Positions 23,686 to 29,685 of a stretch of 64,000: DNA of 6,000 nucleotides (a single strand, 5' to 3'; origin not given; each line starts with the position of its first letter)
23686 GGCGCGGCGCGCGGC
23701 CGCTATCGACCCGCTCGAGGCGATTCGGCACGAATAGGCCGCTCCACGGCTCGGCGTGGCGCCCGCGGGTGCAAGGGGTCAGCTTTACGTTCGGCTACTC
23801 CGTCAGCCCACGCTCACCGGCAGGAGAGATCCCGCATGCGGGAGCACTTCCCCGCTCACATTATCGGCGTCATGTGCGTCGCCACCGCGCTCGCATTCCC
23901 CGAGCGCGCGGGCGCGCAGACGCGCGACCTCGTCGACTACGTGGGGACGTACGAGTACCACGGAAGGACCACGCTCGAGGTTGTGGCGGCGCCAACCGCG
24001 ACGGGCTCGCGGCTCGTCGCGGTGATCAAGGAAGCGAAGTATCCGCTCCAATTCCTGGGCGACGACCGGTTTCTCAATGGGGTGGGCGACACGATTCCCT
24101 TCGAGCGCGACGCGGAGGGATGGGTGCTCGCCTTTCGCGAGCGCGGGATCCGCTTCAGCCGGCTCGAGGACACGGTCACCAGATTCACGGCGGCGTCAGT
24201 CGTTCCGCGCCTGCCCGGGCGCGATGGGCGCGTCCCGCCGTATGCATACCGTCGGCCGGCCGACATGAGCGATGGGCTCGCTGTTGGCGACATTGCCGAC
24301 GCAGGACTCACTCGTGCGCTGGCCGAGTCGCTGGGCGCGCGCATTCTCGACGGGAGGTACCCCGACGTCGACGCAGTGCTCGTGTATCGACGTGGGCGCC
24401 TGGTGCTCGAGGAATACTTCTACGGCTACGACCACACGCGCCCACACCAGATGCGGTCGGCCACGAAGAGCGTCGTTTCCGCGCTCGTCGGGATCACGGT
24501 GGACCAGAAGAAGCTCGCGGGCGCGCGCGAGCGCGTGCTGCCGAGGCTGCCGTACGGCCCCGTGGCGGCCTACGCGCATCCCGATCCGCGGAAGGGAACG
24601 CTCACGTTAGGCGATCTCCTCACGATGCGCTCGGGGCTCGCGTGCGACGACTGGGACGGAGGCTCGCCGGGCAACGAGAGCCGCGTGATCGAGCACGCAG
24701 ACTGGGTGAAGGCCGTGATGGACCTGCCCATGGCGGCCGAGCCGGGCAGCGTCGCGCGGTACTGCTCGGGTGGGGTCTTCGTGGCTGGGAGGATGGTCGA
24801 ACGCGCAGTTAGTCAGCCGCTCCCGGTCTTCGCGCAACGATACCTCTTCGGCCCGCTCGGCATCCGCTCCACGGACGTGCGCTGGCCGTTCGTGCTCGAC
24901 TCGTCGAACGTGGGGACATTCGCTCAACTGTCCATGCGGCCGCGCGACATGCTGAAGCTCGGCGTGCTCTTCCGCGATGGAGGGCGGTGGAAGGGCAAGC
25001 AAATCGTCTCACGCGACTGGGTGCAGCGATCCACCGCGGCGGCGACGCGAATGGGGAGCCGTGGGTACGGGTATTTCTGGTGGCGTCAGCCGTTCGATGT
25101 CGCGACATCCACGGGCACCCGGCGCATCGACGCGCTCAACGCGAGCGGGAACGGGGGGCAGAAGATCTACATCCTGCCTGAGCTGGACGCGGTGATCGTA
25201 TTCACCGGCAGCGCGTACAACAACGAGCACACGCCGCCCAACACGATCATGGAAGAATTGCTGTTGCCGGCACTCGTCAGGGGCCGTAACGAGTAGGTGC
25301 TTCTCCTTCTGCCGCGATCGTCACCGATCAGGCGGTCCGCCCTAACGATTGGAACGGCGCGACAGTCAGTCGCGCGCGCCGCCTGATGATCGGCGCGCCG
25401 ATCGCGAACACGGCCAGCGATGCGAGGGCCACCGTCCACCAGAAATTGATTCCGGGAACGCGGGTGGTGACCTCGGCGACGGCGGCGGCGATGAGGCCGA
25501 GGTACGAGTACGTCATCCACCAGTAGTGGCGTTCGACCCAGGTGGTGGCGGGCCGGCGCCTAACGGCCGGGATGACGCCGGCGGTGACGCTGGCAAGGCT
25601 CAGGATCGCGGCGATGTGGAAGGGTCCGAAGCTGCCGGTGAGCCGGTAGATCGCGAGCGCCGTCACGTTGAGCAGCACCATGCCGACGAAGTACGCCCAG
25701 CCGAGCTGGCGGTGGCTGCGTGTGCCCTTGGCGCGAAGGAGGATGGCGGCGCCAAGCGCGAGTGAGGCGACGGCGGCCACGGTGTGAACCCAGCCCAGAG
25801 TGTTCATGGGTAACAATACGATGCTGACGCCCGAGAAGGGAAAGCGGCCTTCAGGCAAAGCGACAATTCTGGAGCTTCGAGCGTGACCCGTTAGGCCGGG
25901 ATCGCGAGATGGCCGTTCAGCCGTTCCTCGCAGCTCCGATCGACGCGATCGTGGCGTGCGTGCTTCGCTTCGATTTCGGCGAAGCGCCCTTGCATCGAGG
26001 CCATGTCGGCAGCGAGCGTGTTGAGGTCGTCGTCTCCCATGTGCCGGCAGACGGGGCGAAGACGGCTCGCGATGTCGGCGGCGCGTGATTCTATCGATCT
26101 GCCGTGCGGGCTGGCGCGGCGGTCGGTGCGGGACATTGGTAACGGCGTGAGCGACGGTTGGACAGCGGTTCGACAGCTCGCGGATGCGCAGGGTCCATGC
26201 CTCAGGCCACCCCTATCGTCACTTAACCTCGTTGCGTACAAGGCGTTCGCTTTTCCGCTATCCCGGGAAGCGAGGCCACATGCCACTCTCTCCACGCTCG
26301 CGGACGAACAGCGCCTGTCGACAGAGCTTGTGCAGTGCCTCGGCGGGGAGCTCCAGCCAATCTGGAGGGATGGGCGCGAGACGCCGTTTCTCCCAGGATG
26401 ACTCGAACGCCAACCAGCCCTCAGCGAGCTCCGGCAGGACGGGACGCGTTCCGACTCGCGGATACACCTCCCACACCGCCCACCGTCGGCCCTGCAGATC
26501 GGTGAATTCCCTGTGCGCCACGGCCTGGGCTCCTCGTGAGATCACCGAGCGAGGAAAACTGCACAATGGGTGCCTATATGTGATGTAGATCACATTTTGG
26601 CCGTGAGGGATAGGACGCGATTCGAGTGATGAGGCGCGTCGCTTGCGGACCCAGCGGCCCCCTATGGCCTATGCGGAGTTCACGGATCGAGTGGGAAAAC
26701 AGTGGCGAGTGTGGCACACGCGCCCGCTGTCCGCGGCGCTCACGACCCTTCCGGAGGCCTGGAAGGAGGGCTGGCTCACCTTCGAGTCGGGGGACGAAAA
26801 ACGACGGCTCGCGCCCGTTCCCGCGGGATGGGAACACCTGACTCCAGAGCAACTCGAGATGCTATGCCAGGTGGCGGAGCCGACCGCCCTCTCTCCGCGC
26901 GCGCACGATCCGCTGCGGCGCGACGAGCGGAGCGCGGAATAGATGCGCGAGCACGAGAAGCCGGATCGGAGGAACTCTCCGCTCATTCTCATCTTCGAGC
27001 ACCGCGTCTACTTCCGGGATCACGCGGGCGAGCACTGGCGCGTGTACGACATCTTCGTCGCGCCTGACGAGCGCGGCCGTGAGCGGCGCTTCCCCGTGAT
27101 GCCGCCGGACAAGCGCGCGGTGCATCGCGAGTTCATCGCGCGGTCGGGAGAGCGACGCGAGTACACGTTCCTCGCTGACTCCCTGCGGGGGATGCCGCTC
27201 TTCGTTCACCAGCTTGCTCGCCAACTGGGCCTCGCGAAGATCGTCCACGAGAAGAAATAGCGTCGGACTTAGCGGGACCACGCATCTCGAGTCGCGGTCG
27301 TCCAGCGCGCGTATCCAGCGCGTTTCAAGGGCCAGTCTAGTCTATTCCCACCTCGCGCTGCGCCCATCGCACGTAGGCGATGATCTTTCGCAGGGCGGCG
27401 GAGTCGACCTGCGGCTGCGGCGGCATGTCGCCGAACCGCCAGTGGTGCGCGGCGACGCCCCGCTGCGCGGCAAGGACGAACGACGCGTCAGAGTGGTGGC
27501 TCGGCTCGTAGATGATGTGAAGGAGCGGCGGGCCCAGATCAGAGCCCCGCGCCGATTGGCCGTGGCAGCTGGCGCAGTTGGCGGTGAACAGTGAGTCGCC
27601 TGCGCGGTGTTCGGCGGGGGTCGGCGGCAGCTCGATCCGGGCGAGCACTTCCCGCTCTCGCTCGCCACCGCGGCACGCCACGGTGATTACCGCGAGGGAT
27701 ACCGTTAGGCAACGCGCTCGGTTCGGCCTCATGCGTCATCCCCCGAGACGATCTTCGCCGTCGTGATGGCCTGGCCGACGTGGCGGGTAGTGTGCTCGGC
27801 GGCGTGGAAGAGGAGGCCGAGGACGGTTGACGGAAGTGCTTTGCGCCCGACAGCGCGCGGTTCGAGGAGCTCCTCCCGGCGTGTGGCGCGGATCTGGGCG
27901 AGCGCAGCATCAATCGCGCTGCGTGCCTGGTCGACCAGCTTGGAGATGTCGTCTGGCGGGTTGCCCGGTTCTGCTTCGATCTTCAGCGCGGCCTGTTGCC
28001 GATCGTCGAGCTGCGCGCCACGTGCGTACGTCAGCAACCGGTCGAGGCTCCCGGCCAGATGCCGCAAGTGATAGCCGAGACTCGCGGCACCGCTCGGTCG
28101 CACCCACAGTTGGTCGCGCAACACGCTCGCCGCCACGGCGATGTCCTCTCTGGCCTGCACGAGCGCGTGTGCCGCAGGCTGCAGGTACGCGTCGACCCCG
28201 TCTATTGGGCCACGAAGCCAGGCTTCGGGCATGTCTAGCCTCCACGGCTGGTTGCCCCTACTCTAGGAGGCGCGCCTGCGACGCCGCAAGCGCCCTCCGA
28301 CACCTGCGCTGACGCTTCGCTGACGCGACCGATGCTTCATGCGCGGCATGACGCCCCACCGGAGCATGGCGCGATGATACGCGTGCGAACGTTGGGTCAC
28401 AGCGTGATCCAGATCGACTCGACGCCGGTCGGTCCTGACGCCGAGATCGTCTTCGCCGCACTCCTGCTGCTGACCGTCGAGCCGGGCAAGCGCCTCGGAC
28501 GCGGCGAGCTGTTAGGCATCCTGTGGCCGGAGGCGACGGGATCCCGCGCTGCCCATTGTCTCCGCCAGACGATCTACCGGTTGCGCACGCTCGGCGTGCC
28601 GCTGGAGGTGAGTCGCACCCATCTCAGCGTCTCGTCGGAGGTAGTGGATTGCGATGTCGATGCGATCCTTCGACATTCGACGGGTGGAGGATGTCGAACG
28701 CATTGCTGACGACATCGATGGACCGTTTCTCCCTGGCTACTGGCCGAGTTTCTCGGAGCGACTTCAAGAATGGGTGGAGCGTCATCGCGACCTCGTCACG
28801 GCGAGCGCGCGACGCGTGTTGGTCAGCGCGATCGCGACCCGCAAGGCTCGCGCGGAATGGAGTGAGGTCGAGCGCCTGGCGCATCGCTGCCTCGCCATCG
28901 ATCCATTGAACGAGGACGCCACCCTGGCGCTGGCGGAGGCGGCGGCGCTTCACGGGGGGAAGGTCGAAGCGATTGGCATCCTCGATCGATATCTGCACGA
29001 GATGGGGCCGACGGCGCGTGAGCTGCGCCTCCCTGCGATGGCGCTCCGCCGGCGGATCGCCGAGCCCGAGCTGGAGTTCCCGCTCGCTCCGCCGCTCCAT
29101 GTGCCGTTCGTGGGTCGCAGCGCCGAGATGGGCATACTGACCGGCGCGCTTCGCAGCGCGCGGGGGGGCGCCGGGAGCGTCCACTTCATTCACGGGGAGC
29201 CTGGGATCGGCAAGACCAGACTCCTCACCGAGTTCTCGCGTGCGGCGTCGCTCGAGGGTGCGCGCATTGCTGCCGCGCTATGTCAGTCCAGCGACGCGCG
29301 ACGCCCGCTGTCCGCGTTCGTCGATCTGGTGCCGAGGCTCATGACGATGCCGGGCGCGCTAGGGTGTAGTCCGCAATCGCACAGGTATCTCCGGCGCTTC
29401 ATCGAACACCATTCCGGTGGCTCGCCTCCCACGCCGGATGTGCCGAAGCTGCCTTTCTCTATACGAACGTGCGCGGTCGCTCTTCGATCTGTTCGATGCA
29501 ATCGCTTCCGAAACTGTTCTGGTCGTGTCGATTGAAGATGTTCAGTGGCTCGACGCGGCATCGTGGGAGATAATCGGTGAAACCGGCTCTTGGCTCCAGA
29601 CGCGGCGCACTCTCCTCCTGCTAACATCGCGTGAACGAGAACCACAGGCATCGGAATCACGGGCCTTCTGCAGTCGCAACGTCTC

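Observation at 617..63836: The word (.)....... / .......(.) is strongly over-represented, occurs in every reading frame, and forces rare codons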

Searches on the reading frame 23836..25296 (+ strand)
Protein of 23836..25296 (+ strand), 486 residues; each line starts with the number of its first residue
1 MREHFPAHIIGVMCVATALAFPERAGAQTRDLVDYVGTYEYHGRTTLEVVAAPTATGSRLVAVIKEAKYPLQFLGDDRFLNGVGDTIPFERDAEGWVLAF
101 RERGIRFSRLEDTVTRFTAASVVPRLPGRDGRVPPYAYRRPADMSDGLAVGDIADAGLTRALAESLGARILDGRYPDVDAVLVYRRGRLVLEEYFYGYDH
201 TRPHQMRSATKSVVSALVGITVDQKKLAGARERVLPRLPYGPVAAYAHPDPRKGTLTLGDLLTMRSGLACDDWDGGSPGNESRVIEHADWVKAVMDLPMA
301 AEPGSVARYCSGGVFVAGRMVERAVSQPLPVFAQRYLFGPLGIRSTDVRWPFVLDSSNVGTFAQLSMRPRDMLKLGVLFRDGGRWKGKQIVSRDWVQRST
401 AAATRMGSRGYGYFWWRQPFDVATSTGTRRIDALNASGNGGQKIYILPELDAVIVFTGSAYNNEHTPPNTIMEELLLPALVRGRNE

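Call 22: search_protein_families(library=pfam, proteins=[window:23836-25296:+], max_evalue=0.01)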
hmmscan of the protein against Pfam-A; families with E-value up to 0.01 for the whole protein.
window:23836-25296:+ (486 aa): 1 family
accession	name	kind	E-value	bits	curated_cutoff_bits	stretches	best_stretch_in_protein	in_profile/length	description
PF00144.29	Beta-lactamase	-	1.1e-27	97.5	27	1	180-457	18-307/329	Beta-lactamase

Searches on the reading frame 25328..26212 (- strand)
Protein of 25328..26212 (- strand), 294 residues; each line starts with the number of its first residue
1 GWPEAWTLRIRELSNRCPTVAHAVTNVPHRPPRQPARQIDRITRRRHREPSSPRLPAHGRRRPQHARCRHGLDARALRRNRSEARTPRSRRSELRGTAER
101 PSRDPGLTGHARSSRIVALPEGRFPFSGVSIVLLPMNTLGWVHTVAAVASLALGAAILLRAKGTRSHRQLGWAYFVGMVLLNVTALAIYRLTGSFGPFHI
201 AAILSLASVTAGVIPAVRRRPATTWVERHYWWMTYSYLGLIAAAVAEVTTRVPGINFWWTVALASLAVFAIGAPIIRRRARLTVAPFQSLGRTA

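Call 22: search_protein_families(library=pfam, proteins=[window:25328-26212:-], max_evalue=0.01)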
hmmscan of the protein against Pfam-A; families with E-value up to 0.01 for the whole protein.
window:25328-26212:- (294 aa): 1 family
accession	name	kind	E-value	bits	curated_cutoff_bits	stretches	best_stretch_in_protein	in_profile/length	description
PF10067.14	DUF2306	-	2.6e-12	47.5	31.6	1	142-251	3-114/147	Predicted membrane protein (DUF2306)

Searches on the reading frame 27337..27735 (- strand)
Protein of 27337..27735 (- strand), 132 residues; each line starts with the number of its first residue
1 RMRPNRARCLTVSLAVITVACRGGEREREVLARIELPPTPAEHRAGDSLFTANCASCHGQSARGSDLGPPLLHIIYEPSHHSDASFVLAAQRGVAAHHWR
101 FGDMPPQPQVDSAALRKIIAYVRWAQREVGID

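Call 22: search_protein_families(library=pfam, proteins=[window:27337-27735:-], max_evalue=0.01)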
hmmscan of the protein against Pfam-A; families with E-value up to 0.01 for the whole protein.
window:27337-27735:- (132 aa): 2 families
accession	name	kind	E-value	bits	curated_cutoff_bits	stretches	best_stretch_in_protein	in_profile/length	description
PF00034.26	Cytochrom_C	-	3.3e-11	44.8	21.3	1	45-125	3-89/90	Cytochrome c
PF13442.11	Cytochrome_CBB3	-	3.1e-08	34.3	27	1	42-122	2-68/68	Cytochrome C oxidase, cbb3-type, subunit III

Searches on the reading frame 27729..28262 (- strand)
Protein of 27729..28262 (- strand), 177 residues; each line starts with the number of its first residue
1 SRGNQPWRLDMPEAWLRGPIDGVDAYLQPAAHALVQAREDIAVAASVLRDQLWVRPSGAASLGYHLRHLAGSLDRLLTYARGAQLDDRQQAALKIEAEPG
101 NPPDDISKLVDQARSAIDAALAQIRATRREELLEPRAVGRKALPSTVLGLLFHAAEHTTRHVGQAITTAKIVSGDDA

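Call 22: search_protein_families(library=pfam, proteins=[window:27729-28262:-], max_evalue=0.01)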
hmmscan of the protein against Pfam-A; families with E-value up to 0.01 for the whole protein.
window:27729-28262:- (177 aa): 3 families
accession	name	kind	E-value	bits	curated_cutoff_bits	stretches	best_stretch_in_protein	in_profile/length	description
PF12867.12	DinB_2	-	1e-11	45.8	24.8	1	34-165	2-128/128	DinB superfamily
PF04978.18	MST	-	0.00024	22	27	1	32-165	4-140/149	Mycothiol-S-transferase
PF05163.17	DinB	-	0.00096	19.6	23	1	98-167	73-140/165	DinB family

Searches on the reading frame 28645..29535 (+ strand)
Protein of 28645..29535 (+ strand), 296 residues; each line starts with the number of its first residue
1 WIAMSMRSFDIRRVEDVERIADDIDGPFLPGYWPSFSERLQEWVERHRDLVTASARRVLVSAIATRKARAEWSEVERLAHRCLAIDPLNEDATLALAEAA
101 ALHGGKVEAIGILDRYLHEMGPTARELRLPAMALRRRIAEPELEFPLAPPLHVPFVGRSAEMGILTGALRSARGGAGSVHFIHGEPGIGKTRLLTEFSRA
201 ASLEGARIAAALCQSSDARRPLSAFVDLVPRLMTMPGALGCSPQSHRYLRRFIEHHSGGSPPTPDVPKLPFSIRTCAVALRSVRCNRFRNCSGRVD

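Call 22: search_protein_families(library=pfam, proteins=[window:28645-29535:+], max_evalue=0.01)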
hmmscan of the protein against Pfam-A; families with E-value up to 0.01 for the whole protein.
window:28645-29535:+ (296 aa): 3 families
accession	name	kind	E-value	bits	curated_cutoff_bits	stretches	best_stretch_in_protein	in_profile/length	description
PF13191.12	AAA_16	-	4.5e-14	53.7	32.6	1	154-231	1-75/167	AAA ATPase domain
PF10923.14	BrxC_BrxD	-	0.0037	16.7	22.2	1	155-205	27-77/414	BREX system ATP-binding protein BrxC/D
PF13401.12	AAA_22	-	0.0042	17.8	27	1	179-221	7-49/130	AAA domain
